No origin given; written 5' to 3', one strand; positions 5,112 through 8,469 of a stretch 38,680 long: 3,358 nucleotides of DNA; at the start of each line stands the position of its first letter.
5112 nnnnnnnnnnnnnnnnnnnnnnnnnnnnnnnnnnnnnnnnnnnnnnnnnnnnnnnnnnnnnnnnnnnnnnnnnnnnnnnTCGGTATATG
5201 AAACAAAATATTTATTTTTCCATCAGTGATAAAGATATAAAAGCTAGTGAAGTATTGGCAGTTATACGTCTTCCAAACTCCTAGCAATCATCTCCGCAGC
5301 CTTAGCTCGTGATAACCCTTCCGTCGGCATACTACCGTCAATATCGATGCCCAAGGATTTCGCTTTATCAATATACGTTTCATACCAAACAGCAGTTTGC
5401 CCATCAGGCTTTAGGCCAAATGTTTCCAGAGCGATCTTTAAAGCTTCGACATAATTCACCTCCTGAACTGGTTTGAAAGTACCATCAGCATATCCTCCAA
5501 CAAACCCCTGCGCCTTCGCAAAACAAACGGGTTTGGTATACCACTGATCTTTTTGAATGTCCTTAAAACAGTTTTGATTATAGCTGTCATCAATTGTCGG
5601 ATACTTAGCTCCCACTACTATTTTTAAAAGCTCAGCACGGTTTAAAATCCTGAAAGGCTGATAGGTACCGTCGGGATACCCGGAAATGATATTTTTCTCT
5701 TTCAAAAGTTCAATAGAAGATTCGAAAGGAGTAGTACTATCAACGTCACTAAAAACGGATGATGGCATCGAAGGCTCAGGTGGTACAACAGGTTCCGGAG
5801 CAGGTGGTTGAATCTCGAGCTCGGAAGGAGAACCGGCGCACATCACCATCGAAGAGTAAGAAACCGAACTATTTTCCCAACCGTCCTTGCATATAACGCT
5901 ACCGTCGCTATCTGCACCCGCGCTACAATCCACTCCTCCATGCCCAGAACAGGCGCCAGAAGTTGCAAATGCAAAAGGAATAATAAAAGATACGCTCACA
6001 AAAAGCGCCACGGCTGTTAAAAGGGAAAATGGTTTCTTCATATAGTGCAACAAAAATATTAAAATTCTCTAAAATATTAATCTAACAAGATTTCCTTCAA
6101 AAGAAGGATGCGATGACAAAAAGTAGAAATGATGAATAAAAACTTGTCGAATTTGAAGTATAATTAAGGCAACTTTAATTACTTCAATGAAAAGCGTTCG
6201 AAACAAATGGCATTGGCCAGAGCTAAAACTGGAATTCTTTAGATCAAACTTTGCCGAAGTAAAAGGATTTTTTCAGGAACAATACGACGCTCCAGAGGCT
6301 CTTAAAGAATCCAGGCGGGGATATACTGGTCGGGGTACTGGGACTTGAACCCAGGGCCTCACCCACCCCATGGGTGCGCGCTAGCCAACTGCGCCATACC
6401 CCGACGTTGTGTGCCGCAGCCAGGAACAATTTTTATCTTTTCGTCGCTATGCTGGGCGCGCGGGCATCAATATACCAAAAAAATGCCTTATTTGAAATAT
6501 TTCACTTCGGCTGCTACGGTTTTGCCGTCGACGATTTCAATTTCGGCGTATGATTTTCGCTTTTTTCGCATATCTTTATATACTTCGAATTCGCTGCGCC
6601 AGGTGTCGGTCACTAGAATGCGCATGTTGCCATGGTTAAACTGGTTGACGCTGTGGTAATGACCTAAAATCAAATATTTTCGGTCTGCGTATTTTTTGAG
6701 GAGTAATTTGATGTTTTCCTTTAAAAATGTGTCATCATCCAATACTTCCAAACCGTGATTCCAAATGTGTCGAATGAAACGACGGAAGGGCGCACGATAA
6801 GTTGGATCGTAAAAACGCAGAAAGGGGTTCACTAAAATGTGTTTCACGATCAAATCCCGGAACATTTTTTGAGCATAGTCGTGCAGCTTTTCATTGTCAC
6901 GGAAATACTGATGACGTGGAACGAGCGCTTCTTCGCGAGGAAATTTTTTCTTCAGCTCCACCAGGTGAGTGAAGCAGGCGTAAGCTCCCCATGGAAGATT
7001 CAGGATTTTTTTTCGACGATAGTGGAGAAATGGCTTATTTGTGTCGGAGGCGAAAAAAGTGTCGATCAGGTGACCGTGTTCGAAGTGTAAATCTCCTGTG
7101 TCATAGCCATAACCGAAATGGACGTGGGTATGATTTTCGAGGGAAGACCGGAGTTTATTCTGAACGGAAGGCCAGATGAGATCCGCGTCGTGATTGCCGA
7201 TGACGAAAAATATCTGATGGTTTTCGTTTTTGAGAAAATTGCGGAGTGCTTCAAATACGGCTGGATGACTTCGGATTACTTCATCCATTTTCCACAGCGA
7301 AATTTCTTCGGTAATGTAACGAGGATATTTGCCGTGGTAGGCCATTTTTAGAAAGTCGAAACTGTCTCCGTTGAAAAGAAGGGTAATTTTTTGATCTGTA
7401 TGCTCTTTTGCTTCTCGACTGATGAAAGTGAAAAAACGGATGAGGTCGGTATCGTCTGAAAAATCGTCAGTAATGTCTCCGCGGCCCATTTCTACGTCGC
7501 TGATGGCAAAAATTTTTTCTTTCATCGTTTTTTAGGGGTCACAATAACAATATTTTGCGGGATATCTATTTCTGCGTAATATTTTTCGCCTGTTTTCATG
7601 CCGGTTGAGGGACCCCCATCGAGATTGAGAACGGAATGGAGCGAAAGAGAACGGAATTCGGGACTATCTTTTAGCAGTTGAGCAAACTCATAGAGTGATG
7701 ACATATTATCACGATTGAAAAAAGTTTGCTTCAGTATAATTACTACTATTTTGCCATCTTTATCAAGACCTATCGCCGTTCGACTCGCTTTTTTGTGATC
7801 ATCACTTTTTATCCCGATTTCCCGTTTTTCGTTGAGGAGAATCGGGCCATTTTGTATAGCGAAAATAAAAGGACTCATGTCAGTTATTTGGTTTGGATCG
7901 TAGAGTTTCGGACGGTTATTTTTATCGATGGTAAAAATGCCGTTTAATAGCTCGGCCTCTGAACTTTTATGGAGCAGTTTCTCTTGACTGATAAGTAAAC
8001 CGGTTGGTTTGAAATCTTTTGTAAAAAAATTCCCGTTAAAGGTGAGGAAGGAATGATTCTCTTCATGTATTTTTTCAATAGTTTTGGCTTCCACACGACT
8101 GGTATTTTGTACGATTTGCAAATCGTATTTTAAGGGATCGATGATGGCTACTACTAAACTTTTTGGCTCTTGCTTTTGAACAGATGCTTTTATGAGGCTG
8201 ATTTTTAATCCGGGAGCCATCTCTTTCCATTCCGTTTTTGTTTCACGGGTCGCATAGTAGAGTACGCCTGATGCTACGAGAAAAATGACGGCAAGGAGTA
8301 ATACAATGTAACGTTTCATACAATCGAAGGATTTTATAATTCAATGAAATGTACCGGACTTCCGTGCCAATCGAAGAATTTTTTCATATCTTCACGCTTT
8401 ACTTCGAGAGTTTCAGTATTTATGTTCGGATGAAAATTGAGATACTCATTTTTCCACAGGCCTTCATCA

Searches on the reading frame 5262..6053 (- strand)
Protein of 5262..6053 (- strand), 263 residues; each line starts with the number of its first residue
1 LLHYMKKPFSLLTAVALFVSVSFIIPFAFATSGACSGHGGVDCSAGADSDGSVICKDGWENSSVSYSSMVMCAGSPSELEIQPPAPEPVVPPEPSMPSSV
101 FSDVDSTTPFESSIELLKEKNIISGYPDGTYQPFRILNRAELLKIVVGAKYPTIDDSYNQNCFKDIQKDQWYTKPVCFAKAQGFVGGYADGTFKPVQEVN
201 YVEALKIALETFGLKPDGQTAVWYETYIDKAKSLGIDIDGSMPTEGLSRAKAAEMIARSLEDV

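Call 4: search_protein_families(library=pfam, proteins=[window:5262-6053:-], max_evalue=1)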
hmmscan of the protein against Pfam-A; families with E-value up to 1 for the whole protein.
window:5262-6053:- (263 aa): 1 family
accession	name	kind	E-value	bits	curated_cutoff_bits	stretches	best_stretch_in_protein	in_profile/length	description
PF00395.25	SLH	-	5.1e-21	74.8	20.8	2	101-142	2-43/44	S-layer homology domain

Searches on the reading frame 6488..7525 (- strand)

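Call 4: search_protein_families(library=pfam, proteins=[window:6488-7525:-], max_evalue=1)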
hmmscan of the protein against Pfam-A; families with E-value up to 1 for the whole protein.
window:6488-7525:- (345 aa): 1 family
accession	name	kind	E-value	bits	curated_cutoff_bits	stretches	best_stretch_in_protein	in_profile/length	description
PF22153.2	SelB_WH1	-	0.13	12.4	26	1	266-286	5-23/57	Elongation factor SelB, first winged-helix domain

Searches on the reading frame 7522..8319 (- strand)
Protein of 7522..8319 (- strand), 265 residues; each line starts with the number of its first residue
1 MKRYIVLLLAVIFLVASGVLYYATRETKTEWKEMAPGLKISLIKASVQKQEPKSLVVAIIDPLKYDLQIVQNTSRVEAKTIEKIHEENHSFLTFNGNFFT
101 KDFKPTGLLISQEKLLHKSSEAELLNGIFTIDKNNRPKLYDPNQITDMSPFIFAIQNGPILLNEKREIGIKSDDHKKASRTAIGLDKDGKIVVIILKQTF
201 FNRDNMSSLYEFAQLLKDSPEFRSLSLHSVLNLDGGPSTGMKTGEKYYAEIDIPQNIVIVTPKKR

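Call 4: search_protein_families(library=pfam, proteins=[window:7522-8319:-], max_evalue=1)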
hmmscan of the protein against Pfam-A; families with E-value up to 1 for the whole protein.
window:7522-8319:- (265 aa): 1 family
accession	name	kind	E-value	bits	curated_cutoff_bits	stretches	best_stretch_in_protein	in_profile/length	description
PF09992.14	NAGPA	-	1.4e-18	68.1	25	1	93-243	6-146/169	Phosphodiester glycosidase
